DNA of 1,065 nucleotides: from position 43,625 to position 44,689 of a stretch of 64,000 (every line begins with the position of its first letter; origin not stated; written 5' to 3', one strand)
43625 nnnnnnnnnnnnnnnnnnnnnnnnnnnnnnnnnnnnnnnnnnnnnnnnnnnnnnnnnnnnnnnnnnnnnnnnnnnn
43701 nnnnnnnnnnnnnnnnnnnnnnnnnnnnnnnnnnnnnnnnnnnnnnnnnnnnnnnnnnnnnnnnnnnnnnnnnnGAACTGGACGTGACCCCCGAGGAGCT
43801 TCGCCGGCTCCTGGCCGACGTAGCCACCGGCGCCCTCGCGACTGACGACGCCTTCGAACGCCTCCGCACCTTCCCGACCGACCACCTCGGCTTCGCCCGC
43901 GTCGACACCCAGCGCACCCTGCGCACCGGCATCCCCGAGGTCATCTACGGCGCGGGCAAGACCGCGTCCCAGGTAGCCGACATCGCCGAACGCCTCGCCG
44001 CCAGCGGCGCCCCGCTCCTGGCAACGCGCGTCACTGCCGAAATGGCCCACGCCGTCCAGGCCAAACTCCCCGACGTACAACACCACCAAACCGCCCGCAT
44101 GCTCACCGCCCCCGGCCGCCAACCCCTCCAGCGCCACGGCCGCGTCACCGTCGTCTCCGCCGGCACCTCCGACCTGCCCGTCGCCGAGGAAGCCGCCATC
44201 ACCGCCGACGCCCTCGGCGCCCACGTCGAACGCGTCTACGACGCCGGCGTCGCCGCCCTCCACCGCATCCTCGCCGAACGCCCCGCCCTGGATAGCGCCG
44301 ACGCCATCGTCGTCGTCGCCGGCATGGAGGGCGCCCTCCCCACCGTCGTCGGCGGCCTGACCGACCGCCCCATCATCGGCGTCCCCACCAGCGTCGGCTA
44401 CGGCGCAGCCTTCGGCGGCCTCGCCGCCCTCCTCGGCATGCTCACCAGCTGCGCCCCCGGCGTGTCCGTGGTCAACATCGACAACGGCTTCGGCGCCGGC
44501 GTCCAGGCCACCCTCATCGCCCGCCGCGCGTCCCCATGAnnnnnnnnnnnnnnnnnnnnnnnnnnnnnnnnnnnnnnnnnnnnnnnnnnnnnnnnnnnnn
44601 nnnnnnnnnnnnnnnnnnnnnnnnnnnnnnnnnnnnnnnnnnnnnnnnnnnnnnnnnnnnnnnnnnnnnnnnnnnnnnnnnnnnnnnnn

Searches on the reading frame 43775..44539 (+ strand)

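Call 63: search_protein_families(library=pfam, proteins=[window:43775-44539:+], max_evalue=0.00001)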
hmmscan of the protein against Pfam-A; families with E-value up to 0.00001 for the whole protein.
window:43775-44539:+ (254 aa): 1 family
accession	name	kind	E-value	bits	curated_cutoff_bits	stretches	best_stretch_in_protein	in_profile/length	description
PF00731.26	AIRC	-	5.9e-13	49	30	1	124-249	2-127/148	AIR carboxylase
